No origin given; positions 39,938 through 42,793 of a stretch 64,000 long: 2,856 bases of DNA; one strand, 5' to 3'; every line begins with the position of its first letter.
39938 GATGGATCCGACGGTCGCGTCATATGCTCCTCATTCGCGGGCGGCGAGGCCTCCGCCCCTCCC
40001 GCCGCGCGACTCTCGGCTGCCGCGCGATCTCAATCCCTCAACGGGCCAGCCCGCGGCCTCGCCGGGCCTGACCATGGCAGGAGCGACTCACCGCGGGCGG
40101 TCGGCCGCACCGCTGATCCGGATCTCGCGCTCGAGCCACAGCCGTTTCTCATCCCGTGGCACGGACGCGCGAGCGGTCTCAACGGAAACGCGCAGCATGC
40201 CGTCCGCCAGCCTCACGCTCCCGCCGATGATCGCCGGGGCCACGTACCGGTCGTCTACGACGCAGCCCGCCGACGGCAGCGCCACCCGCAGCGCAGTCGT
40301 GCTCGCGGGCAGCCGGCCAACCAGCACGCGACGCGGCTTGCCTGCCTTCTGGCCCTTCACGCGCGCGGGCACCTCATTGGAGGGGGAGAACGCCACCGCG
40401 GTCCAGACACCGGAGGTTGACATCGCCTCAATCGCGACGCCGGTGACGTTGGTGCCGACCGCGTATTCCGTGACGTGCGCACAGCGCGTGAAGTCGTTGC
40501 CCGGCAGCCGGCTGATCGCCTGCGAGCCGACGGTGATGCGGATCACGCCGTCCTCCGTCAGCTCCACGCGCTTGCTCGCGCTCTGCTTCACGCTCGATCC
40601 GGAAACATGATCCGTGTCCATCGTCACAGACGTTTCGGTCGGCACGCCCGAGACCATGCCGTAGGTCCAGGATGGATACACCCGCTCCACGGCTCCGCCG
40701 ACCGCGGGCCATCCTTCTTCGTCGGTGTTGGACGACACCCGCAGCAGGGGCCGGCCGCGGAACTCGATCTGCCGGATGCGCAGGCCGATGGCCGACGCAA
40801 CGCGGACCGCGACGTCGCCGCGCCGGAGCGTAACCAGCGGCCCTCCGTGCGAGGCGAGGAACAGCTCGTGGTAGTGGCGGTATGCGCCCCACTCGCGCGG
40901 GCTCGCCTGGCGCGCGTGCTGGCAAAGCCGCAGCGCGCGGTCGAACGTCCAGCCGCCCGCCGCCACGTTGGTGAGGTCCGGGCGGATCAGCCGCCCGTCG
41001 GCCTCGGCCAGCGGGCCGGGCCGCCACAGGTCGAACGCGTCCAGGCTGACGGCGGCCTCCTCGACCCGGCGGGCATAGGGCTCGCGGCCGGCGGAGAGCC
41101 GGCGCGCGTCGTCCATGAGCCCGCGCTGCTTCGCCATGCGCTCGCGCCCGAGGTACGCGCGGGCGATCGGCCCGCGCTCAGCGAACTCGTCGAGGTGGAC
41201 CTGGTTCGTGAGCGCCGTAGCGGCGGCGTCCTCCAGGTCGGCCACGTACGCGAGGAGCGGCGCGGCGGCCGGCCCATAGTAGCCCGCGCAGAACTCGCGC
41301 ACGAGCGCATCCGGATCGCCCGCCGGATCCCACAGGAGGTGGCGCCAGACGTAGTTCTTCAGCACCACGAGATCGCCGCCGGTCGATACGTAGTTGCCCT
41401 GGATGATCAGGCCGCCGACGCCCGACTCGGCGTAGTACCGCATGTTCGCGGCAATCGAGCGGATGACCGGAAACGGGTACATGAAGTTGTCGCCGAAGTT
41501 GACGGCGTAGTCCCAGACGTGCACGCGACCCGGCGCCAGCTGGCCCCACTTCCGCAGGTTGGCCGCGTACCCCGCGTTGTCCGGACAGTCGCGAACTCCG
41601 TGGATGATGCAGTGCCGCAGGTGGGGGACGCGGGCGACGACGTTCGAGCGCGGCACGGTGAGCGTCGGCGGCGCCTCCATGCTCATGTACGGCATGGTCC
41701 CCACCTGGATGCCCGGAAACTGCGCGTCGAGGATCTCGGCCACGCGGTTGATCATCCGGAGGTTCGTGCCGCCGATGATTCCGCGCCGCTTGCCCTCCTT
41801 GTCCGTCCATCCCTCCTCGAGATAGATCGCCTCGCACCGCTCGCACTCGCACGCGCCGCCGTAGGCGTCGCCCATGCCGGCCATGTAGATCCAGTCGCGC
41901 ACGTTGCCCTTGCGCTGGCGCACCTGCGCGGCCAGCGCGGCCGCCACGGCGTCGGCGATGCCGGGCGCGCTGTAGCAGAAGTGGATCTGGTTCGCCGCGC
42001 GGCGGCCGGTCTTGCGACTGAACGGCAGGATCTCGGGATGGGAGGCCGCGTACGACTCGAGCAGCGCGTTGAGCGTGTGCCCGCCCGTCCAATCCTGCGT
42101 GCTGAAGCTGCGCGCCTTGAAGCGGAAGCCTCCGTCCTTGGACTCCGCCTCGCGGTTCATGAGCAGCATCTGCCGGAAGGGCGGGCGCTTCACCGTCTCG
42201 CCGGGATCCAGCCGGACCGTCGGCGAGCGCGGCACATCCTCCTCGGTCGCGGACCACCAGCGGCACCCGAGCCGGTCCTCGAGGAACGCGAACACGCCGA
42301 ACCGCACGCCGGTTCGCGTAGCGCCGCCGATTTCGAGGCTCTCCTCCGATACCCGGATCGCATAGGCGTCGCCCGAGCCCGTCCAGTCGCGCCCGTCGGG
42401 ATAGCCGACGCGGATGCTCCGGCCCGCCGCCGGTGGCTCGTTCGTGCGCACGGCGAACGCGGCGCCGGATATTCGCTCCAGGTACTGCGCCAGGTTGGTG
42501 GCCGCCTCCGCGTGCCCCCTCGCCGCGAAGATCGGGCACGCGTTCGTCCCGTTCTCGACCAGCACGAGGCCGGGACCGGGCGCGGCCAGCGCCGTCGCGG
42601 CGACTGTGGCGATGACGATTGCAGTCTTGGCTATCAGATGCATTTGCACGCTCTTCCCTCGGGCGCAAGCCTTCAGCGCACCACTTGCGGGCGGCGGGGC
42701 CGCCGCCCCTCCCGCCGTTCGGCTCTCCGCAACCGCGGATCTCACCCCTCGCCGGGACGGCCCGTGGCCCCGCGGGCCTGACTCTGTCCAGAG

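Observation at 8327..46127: Expanded DUF4838-like family (3 paralogs) co-localised with a second paralogous family of ~860-910 aa secreted proteins of unknown function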

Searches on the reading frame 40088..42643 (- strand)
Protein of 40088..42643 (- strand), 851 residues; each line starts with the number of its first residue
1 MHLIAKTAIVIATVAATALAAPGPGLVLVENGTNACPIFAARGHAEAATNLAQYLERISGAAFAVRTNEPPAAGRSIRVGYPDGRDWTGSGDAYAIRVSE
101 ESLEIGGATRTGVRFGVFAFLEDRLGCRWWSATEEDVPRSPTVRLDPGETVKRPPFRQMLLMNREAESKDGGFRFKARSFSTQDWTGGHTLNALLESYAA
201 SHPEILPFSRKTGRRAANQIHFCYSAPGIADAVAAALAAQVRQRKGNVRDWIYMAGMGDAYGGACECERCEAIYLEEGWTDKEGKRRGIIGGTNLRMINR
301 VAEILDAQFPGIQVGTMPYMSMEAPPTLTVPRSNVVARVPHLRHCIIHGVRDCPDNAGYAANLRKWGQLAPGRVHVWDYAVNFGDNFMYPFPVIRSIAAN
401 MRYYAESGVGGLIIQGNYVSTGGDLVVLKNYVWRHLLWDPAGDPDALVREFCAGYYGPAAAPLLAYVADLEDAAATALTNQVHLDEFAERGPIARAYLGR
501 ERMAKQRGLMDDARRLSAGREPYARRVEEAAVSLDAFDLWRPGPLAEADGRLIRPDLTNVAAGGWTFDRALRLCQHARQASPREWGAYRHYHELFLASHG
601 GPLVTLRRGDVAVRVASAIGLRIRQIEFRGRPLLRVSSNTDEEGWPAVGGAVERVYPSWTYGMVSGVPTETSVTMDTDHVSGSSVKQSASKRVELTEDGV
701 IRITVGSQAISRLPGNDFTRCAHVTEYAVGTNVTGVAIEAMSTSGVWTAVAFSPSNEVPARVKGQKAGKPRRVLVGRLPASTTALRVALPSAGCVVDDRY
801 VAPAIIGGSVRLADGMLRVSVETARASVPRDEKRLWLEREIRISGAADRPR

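Call 4: search_protein_families(library=pfam, proteins=[window:40088-42643:-], max_evalue=0.1)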
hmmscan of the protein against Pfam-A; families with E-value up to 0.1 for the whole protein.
window:40088-42643:- (851 aa): 2 families
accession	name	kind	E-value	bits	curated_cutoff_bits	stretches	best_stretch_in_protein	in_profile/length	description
PF16126.11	DUF4838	-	1.5e-52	179.2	26.6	1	129-466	1-322/325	Domain of unknown function (DUF4838)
PF02838.20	Glyco_hydro_20b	-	0.058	14.6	26.1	0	43-117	32-101/124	Glycosyl hydrolase family 20, domain 2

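Call 28: search_protein_families(library=ncbifam, proteins=[window:40088-42643:-], max_evalue=0.01)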
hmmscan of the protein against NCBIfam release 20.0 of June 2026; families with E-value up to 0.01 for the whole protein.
window:40088-42643:- (851 aa): 0 families

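Call 84: find_homologous_proteins(query=window:40088-42643:-, max_evalue=1e-10)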
Query window:40088-42643:- (851 aa): 247 proteins with E <= 1e-10 among 8000 candidates; the best 120 are listed.
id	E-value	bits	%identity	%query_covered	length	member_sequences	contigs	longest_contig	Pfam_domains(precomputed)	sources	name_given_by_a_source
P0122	0.0e+0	1947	100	100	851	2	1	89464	PF16126.12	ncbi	-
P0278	5.7e-287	973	53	96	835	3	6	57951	PF16126.12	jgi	jgi:hypothetical protein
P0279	1.1e-286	972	53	96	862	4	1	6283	PF16126.12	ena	-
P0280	1.0e-283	962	53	96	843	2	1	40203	PF16126.12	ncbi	-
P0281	2.8e-279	947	54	96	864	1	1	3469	PF16126.12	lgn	-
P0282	1.8e-274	931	58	86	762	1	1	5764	PF16126.12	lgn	-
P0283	4.4e-271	920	53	97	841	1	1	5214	PF16126.12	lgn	-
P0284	3.7e-264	897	52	97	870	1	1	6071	PF16126.12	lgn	-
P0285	2.4e-260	885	51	98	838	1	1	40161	PF16126.12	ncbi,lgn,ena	-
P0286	5.2e-254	864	49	97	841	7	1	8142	PF16126.12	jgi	-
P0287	3.1e-246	838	49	97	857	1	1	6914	PF16126.12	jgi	-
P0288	9.1e-246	836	48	98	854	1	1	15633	PF16126.12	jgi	-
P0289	2.7e-228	779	46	100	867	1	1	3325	PF16126.12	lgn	-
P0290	5.9e-211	721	54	70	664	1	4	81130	PF16126.12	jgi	-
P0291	4.0e-209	715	46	96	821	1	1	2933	PF16126.12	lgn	-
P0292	5.0e-207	708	54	56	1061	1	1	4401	PF16126.12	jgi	jgi:hypothetical protein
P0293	4.2e-197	675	44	93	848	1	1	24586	PF16126.12,PF02838.21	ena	-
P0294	1.1e-196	674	42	98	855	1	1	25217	PF16126.12,PF03648.20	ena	-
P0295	5.8e-194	665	43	96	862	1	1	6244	PF16126.12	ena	-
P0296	3.4e-192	659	41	99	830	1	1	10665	PF16126.12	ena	-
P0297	5.4e-189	649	42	97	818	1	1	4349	PF16126.12,PF03648.20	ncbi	ncbi:MAG: DUF4838 domain-containing protein [Armatimonadota bacterium]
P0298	4.6e-188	646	39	97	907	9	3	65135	PF16126.12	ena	-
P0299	8.4e-188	645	48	55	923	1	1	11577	PF16126.12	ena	-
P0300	1.3e-187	644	41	96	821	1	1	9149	PF16126.12,PF03648.20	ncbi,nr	ncbi:MAG: DUF4838 domain-containing protein [Lentisphaerae bacterium]|nr:DUF4838 domain-containing p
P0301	2.6e-186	640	44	96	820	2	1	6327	PF16126.12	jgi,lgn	jgi:hypothetical protein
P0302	5.9e-186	639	41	96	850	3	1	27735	PF16126.12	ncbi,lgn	-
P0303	1.7e-185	637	42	97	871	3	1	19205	PF16126.12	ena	-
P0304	1.8e-185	637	44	97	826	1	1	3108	PF16126.12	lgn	-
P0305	2.2e-184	633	40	96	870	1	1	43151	PF16126.12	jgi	jgi:hypothetical protein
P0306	1.8e-183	630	41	98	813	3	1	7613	PF16126.12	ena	-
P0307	4.3e-183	629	42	96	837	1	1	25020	PF16126.12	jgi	jgi:hypothetical protein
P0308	5.2e-182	626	41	97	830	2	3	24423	PF16126.12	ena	-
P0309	5.7e-182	625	42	98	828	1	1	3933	PF16126.12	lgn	-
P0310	1.3e-181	624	41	97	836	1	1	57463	PF16126.12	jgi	-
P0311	1.5e-181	624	42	96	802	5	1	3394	PF16126.12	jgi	jgi:hypothetical protein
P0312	1.2e-180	621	42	97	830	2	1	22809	PF16126.12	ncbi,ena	-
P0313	1.5e-179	617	42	96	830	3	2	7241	PF16126.12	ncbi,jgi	jgi:hypothetical protein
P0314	1.4e-178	614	40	97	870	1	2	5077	PF16126.12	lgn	-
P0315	1.8e-178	614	39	99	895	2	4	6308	PF16126.12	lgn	-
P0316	5.5e-178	612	42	96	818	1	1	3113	PF16126.12,PF02838.21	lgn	-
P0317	2.2e-177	610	41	96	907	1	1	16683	PF16126.12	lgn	-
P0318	4.2e-176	606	42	93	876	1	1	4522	PF16126.12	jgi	-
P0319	6.2e-176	605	41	97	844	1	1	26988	PF16126.12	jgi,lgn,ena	jgi:hypothetical protein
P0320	6.7e-176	605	40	95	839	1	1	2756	PF16126.12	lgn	-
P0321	2.1e-175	604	42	92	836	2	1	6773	PF16126.12,PF03648.20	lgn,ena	-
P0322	3.7e-175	603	41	95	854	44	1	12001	PF16126.12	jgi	jgi:hypothetical protein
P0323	2.3e-174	600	40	98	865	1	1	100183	PF16126.12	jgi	-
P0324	1.1e-173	598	40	99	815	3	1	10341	PF16126.12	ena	-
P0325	3.4e-171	590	41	99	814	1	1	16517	PF16126.12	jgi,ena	jgi:hypothetical protein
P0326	8.9e-171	588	41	95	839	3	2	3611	PF16126.12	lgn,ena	-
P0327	4.8e-168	579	41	92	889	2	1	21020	PF16126.12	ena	-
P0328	2.0e-167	577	40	96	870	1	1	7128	PF16126.12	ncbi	-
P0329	8.1e-167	575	40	94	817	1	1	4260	PF16126.12,PF02838.21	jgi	jgi:hypothetical protein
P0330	1.7e-166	574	39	99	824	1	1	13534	PF16126.12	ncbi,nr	ncbi:MAG: DUF4838 domain-containing protein [Lentisphaerae bacterium]|nr:DUF4838 domain-containing p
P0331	2.2e-166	574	39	94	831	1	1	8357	PF16126.12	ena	-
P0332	1.8e-164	567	39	93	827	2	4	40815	PF16126.12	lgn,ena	-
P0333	2.0e-164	567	39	98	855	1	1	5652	PF16126.12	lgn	-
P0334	3.0e-163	563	40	97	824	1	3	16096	PF16126.12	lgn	-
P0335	4.3e-162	560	36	98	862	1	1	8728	PF16126.12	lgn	-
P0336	1.4e-161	558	40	99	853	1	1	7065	PF16126.12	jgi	-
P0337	9.9e-161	555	38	94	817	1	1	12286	PF16126.12,PF02838.21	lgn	-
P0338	7.9e-160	552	48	63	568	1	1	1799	PF16126.12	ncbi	ncbi:MAG: DUF4838 domain-containing protein, partial [Deltaproteobacteria bacterium]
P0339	2.6e-158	547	39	93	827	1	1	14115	PF16126.12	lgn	-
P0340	4.1e-157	543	39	99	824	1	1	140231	PF16126.12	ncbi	-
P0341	1.6e-156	541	39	93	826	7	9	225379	PF16126.12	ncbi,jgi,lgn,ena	jgi:hypothetical protein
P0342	1.1e-155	538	48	65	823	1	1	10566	PF16126.12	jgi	-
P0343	2.8e-155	537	39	99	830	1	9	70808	PF16126.12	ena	-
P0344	8.5e-155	536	38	89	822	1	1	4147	PF16126.12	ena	-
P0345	2.7e-154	534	39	96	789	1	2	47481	PF16126.12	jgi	-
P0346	5.3e-154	533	39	93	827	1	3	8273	PF16126.12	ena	-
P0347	1.3e-152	528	38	97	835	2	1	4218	PF16126.12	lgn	-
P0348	1.4e-152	528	38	97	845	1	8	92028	PF16126.12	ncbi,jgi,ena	-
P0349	2.3e-152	527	38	96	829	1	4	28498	PF16126.12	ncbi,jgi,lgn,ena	-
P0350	3.4e-152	527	38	94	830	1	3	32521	PF16126.12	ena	-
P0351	1.9e-151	524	37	97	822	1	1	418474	PF16126.12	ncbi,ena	-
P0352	4.6e-151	523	39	94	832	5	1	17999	PF16126.12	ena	-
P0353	6.4e-151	523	38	99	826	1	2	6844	PF16126.12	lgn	-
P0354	1.2e-150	522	39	97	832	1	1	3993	PF16126.12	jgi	-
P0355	7.0e-150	519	37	96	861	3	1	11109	PF16126.12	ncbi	-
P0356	1.0e-149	519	38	94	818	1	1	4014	PF16126.12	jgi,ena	jgi:hypothetical protein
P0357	1.9e-149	518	41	84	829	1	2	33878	PF16126.12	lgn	-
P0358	2.8e-149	517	38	97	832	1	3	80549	PF16126.12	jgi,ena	-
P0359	3.1e-149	517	36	97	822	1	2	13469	PF16126.12,PF02838.21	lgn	-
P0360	3.3e-149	517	40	80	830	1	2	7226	PF16126.12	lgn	-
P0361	6.9e-146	506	37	97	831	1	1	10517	PF16126.12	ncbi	-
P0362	3.9e-144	500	42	79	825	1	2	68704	PF16126.12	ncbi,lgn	-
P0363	4.0e-143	497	35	97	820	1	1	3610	PF16126.12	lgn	-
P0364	1.3e-142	495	37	96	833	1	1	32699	PF16126.12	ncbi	-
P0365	1.4e-141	492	43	70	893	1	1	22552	PF16126.12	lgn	-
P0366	2.2e-141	491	40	87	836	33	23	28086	PF16126.12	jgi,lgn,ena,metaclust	jgi:hypothetical protein|metaclust:\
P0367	5.4e-141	490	37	91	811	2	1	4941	PF16126.12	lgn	-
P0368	6.4e-140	486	36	99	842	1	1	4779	PF16126.12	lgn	-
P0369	1.9e-138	481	38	88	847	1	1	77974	PF16126.12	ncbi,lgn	-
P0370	2.4e-137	478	39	85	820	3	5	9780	PF16126.12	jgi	jgi:hypothetical protein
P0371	1.4e-134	469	35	96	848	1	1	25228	PF16126.12,PF03648.20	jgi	jgi:hypothetical protein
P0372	1.7e-134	468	39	68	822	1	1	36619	PF16126.12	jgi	jgi:hypothetical protein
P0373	5.0e-134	467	39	76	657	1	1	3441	PF16126.12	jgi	-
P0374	1.1e-128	449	35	94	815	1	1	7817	PF16126.12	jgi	-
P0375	1.6e-128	449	36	94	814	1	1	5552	PF16126.12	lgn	-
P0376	5.1e-127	444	44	62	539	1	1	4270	PF16126.12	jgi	jgi:hypothetical protein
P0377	5.8e-126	440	39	81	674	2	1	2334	PF16126.12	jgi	jgi:hypothetical protein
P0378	4.2e-124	434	35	88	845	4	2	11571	PF16126.12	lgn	-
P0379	1.5e-123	432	36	89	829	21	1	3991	PF16126.12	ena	-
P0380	1.0e-120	423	39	72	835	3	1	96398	PF16126.12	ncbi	-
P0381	2.8e-119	418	35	86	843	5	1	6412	PF16126.12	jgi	-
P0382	6.1e-119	417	38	79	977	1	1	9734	PF16126.12,PF05345.19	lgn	-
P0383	1.6e-118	416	33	94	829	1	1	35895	PF16126.12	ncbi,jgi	ncbi:MAG: DUF4838 domain-containing protein [Verrucomicrobiota bacterium]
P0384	4.2e-118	414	40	66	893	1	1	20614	PF16126.12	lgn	-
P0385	4.5e-117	411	35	85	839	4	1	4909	PF16126.12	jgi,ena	-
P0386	1.3e-113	399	40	70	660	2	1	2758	PF16126.12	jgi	jgi:hypothetical protein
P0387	1.1e-111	393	33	89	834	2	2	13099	PF16126.12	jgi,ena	-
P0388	5.0e-109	384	38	69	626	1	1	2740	PF16126.12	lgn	-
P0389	7.4e-108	380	46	33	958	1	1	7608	PF16126.12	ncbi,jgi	jgi:hypothetical protein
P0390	2.7e-104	368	37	72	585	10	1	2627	PF16126.12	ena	-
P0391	3.1e-96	342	40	58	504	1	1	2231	PF16126.12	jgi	jgi:hypothetical protein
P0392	5.7e-58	215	29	67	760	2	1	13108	PF16126.12,PF03648.20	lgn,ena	-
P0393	2.8e-54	203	29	63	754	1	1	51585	PF16126.12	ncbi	-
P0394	4.8e-54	202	30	69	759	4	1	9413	PF16126.12,PF03648.20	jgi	-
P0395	5.1e-54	202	32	50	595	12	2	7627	PF16126.12,PF03648.20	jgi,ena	-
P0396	1.5e-53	201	31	51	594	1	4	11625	PF16126.12,PF03648.20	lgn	-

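Call 85: find_encoding_contigs(protein=P0351, flank=7000, max_places=1)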
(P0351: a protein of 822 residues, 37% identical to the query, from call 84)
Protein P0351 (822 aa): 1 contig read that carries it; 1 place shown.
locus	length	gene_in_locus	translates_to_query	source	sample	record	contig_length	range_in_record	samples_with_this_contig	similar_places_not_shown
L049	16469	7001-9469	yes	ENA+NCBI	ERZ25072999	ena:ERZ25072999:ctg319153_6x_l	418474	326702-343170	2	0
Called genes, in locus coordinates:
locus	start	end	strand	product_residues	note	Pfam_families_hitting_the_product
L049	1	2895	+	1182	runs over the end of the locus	PF23500:DUF7133, PF07995:GSDH, PF13513:HEAT_EZ (faint), PF13646:HEAT_2, PF13442:Cytochrome_CBB3 (faint)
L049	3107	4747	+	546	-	PF06439:3keto-disac_hyd, PF06283:ThuA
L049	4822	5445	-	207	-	-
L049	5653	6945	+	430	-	PF07394:DUF1501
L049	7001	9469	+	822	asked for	PF16126:DUF4838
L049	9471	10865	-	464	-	PF00070:Pyr_redox (faint), PF01266:DAO, PF01593:Amino_oxidase, PF03486:HI0933_like (faint), PF07992:Pyr_redox_2 (weak), PF12831:FAD_oxidored (weak), PF13450:NAD_binding_8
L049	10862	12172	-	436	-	PF09594:GT87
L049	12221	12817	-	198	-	PF09346:SMI1_KNR4 (weak), PF14568:SUKH_6 (weak)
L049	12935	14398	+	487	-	-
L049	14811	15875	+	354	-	PF12006:DUF3500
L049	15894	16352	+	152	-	PF12895:ANAPC3 (faint), PF24575:TPR_Slam (faint), PF13424:TPR_12 (faint), PF13432:TPR_16, PF14559:TPR_19 (weak)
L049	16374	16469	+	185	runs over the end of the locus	PF13174:TPR_6 (faint), PF13428:TPR_14 (faint), PF14559:TPR_19 (faint), PF07719:TPR_2 (faint), PF13432:TPR_16 (weak)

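Call 86: find_encoding_contigs(protein=P0341, flank=7000, max_places=1)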
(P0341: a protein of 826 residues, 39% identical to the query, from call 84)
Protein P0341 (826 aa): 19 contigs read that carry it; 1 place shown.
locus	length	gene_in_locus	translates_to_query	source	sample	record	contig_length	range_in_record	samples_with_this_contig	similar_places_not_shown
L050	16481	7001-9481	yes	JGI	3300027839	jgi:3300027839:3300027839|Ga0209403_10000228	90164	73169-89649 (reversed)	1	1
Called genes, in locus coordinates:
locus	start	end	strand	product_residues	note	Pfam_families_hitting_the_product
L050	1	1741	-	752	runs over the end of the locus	?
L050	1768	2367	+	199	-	-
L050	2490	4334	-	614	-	PF00999:Na_H_Exchanger, PF02254:TrkA_N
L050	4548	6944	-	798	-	PF16126:DUF4838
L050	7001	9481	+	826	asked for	PF16126:DUF4838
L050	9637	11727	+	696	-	-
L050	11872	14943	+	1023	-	PF07719:TPR_2 (faint), PF09976:TPR_21 (faint), PF10602:RPN7 (faint), PF12895:ANAPC3 (faint), PF13428:TPR_14 (faint), PF13432:TPR_16 (faint), PF13424:TPR_12 (faint), PF13525:YfiO (faint)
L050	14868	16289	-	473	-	PF20042:DUF6444, PF03050:DDE_Tnp_IS66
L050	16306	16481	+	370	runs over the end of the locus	PF13174:TPR_6 (faint)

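Call 87: find_encoding_contigs(protein=P0323, flank=7000, max_places=1)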
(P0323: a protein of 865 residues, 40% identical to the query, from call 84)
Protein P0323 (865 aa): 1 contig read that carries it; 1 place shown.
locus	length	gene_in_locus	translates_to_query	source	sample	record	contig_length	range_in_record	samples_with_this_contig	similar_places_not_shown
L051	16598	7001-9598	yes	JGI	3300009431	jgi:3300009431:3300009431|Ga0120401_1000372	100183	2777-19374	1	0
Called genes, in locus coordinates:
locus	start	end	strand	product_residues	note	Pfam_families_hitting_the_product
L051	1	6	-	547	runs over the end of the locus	-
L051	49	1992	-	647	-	-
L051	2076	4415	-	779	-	PF04909:Amidohydro_2, PF00202:Aminotran_3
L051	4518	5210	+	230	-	PF00392:GntR, PF07729:FCD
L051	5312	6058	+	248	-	PF02522:Antibiotic_NAT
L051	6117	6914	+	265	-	PF00106:adh_short, PF01370:Epimerase (weak), PF08659:KR (faint), PF13561:adh_short_C2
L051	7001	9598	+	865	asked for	PF16126:DUF4838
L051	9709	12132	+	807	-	PF16126:DUF4838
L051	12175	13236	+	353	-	PF01408:GFO_IDH_MocA, PF02894:GFO_IDH_MocA_C, PF22725:GFO_IDH_MocA_C3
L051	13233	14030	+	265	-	PF00795:CN_hydrolase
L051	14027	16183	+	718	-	-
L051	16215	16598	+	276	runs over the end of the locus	PF03328:HpcH_HpaI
